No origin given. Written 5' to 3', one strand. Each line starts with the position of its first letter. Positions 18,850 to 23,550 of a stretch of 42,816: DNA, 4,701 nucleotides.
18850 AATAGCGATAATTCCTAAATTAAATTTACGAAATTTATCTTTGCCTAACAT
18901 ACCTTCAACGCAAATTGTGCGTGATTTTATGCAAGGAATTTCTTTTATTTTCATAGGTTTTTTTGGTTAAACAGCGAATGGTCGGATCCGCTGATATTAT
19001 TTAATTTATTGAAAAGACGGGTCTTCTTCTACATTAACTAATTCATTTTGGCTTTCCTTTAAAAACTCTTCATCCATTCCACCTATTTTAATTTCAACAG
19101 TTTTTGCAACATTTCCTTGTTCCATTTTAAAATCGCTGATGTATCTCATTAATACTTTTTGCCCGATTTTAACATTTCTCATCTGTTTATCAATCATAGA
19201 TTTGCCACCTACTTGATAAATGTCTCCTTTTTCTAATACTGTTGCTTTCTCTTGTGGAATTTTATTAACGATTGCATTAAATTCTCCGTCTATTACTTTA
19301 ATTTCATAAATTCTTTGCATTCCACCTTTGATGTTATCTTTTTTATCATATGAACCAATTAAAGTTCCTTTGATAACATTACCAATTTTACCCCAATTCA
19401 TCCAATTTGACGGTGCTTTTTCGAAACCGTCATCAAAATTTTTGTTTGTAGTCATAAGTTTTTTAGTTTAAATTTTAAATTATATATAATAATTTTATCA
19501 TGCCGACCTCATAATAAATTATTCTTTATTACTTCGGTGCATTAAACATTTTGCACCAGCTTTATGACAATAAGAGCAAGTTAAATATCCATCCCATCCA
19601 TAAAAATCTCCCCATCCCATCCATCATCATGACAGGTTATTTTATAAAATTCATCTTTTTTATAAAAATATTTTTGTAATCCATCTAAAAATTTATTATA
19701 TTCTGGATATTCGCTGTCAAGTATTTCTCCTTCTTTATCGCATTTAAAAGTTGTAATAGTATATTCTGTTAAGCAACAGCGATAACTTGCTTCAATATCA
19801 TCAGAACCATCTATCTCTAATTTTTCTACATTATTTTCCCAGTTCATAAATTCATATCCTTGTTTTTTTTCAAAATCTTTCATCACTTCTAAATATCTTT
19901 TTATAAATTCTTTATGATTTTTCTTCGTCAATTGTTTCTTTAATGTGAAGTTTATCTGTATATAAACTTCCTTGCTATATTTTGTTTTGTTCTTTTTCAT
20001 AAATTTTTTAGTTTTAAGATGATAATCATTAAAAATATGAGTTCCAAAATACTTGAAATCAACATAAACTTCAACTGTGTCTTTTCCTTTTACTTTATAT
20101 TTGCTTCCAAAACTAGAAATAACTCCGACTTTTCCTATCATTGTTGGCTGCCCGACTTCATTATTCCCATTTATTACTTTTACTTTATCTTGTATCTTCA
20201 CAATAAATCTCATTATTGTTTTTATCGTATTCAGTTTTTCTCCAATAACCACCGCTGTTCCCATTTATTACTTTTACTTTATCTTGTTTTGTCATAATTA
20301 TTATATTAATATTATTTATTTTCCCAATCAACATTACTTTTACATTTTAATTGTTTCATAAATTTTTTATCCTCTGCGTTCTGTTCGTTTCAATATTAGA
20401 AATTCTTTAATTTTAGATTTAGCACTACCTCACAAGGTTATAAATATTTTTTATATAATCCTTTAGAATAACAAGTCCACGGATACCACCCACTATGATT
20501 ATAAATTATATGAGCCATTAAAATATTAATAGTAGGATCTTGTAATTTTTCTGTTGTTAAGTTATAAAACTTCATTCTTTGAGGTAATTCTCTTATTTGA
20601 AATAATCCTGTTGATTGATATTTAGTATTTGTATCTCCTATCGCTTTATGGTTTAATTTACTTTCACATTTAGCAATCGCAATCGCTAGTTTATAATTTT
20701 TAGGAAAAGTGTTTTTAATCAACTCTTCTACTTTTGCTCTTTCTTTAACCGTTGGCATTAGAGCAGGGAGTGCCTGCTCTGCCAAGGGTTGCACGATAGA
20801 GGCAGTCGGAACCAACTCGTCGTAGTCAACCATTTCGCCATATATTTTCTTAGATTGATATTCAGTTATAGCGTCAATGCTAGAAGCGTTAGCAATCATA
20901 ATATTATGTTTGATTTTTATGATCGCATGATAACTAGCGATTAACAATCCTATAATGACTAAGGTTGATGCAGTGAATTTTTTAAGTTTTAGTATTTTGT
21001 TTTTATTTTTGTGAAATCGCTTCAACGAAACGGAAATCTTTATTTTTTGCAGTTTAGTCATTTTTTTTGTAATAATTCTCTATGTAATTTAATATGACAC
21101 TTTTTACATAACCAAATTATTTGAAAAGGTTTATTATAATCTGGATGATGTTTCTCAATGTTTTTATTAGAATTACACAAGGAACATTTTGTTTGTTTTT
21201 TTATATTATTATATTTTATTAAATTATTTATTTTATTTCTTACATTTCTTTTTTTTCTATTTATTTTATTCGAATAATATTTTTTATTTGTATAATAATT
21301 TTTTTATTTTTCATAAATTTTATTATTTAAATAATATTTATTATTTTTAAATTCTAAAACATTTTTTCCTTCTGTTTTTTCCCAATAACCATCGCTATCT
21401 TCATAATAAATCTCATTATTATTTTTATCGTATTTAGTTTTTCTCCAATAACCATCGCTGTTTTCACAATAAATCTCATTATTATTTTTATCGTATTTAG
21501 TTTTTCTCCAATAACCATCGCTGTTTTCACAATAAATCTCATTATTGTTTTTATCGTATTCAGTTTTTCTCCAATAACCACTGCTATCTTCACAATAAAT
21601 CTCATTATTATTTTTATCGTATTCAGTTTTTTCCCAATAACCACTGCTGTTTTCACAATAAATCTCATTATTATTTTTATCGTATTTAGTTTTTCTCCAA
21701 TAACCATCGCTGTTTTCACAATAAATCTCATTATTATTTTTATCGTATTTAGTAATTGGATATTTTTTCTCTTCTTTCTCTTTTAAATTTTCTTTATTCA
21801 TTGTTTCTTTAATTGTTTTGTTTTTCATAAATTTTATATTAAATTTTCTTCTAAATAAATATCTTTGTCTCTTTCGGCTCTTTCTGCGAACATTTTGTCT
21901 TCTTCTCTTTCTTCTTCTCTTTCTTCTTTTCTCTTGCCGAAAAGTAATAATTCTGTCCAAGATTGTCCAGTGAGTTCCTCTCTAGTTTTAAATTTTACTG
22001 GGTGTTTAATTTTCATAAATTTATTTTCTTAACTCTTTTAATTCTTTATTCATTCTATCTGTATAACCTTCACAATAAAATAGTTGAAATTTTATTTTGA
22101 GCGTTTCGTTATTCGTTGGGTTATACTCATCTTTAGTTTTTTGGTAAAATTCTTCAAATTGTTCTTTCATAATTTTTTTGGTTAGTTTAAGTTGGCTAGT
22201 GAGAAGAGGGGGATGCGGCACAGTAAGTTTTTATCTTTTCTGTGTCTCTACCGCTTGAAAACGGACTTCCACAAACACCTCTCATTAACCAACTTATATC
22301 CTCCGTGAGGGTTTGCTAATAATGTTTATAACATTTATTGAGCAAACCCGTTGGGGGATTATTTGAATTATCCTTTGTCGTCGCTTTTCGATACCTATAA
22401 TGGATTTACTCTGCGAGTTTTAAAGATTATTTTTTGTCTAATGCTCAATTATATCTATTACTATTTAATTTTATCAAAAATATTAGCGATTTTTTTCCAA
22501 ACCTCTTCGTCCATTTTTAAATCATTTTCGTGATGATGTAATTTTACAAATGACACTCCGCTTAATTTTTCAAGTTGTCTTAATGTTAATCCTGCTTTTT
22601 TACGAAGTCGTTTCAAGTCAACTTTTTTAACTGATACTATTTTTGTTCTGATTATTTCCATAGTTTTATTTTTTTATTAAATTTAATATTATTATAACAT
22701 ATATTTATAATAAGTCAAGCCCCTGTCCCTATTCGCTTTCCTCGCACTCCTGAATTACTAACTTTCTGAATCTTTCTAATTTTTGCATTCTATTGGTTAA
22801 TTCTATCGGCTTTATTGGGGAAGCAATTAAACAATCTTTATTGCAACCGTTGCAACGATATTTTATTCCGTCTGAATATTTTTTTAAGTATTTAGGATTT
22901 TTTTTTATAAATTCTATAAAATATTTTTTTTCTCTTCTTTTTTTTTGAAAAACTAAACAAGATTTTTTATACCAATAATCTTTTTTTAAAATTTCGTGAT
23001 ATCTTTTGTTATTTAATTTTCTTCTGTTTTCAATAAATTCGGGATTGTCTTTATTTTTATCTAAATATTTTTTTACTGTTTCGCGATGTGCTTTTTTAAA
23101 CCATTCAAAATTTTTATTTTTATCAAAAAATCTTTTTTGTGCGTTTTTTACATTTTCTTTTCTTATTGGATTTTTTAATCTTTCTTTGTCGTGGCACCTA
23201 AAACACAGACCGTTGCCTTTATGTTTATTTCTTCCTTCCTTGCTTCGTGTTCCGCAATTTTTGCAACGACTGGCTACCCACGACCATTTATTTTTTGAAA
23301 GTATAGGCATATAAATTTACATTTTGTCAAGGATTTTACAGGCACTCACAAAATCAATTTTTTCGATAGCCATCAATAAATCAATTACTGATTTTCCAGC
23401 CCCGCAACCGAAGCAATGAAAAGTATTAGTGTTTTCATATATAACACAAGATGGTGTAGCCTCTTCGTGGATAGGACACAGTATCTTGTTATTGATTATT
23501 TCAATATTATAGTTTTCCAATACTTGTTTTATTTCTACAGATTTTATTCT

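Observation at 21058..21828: Tandem 21-aa repeat protein followed in frame, after a single TAA, by a start-less HNH-motif ORF that is ATGA-coupled to a membrane-anchored transglycosylase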

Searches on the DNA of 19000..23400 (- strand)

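Call 9: search_dna_similar(query=window:19000-23400:-, collection=phages, mode=near)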
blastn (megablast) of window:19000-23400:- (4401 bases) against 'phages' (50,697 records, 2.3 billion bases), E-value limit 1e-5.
No match.
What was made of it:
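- Tried and rejected: Megablast of 4.4 kb against the phage records: no match (call 9).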

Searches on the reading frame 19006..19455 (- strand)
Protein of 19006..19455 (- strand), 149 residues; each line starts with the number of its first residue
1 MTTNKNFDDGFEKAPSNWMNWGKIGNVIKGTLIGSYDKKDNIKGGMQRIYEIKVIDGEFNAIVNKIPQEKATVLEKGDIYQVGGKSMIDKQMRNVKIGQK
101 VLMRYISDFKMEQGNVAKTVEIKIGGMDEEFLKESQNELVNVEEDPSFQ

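Call 60: search_protein_families(library=pfam, max_evalue=0.1, proteins=[window:19006-19455:-])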
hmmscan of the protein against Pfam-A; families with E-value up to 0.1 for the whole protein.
window:19006-19455:- (149 aa): 1 family
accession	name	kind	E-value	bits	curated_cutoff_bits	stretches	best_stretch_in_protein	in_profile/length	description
PF09602.15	PhaP_Bmeg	-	0.038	14.4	28.3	1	84-121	130-167/168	Polyhydroxyalkanoic acid inclusion protein (PhaP_Bmeg)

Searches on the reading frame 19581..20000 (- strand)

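Call 60: search_protein_families(library=pfam, max_evalue=0.1, proteins=[window:19581-20000:-])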
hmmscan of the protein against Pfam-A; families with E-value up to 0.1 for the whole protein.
window:19581-20000:- (139 aa): 1 family
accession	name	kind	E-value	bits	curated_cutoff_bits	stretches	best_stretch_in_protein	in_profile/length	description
PF06239.17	ECSIT_N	-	0.086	12.6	25.9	0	6-47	10-52/181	Evolutionarily conserved signalling intermediate in Toll pathway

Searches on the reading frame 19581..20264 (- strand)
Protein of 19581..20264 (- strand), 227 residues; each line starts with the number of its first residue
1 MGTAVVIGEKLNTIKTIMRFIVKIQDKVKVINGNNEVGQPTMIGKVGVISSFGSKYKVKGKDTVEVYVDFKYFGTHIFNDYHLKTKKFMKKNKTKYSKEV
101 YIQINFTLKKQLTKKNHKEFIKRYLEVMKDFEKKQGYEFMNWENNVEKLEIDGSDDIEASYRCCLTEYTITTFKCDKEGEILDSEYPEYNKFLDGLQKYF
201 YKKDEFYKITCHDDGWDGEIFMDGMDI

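Call 7: search_protein_families(library=pfam, max_evalue=1, proteins=[window:19581-20264:-])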
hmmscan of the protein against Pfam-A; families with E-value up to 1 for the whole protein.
window:19581-20264:- (227 aa): 1 family
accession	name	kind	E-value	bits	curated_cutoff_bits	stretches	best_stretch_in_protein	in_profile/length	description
PF25015.1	RBD_AKAP-17A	-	0.037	14.1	27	1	62-135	139-211/220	AKAP-17A-like, RNA-binding domain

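Call 8: search_protein_families(library=phrogs, max_evalue=0.1, proteins=[window:19581-20264:-])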
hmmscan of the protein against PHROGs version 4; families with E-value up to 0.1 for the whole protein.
window:19581-20264:- (227 aa): 0 families

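Call 41: find_encoding_contigs(protein=window:19581-20264:-, flank=3000)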
Protein window:19581-20264:- (227 aa): no gene with exactly this product is on record in the collection.

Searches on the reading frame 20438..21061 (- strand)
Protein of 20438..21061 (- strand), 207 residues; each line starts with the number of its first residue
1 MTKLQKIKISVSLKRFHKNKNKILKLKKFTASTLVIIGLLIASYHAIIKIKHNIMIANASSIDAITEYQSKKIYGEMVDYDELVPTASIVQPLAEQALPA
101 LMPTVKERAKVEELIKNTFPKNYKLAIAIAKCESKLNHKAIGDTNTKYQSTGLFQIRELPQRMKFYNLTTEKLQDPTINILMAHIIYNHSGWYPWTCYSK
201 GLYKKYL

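Call 7: search_protein_families(library=pfam, max_evalue=1, proteins=[window:20438-21061:-])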
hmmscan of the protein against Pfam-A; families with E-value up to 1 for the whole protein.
window:20438-21061:- (207 aa): 2 families
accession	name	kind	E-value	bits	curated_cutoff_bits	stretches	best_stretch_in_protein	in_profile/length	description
PF18896.5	SLT_3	-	1.8e-09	38.3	27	1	121-196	12-88/89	Lysozyme like domain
PF01464.25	SLT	-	2.8e-06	27.3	21.3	1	122-184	13-73/117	Transglycosylase SLT domain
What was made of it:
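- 20438..21061 (-): Membrane-anchored SLT-type lytic transglycosylase gene. Its ATG overlaps the TGA of the HNH remnant (ATGA). Pfam SLT_3 at 38.3 bits (cut-off 27) and SLT at 27.3 bits (cut-off 21.3) (call 7).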

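Call 8: search_protein_families(library=phrogs, max_evalue=0.1, proteins=[window:20438-21061:-])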
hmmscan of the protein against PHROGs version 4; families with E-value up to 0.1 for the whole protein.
window:20438-21061:- (207 aa): 4 families
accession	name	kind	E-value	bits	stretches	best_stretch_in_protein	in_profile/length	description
phrog_32437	-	unknown function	0.035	15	1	122-182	86-143/205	-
phrog_26063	-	unknown function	0.041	14.3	1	100-159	116-175/311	-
phrog_19890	-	unknown function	0.052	13.9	0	122-182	124-181/248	-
phrog_17302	-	unknown function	0.092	14.2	0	26-69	26-66/85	-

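Call 11: find_related_loci(query=window:20438-21061:-, collection=viral_contigs, flank=6000)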
Query window:20438-21061:- (207 aa) in viral_contigs; peptide patterns used: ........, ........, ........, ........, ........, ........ (x = any residue, [..] = any of these).
16 stretches matched a pattern, but none encodes a relative of the query by tblastn (E <= 1e-3).

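Call 17: find_encoding_contigs(protein=window:20438-21061:-, flank=10000, max_places=10)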
Protein window:20438-21061:- (207 aa): 1 contig read that carries it; 1 place shown.
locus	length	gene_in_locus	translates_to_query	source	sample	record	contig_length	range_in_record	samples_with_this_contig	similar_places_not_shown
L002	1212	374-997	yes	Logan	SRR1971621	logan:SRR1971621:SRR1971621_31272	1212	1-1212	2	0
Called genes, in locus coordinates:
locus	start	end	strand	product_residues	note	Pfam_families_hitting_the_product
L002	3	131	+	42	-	?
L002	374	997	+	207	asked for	PF01464:SLT (weak), PF18896:SLT_3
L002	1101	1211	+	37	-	?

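Call 70: find_homologous_proteins(query=window:20438-21061:-, max_evalue=0.001)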
Query window:20438-21061:- (207 aa): 3 proteins with E <= 0.001 among 201 candidates.
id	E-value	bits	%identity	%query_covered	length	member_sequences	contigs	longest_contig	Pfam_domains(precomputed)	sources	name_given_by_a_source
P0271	3.3e-130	449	100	100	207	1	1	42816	PF18896.6,PF01464.26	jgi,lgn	-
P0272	5.1e-69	250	63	97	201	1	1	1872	PF18896.6,PF01464.26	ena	-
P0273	1.7e-42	163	55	75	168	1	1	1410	PF18896.6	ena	-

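Call 71: find_encoding_contigs(protein=P0272, flank=3000)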
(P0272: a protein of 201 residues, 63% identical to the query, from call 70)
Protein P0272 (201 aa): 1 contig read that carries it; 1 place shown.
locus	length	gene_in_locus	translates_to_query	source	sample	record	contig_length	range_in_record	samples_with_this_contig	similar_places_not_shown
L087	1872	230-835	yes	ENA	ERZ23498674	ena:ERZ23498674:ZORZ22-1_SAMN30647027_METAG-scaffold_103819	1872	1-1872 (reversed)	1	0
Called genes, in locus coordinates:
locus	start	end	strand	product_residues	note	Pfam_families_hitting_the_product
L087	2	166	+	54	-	?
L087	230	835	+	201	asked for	PF01464:SLT (weak), PF18896:SLT_3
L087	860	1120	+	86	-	-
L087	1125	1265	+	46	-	-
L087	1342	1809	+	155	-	-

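Call 72: find_encoding_contigs(protein=P0273, flank=3000)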
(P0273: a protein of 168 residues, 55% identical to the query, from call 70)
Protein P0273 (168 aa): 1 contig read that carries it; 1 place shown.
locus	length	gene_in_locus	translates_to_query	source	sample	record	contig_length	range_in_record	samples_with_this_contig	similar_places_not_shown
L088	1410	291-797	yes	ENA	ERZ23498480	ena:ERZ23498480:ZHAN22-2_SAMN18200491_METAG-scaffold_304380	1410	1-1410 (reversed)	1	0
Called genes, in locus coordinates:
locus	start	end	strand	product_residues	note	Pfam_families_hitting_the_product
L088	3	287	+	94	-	?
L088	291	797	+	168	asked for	PF18896:SLT_3 (weak)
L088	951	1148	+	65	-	-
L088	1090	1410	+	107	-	?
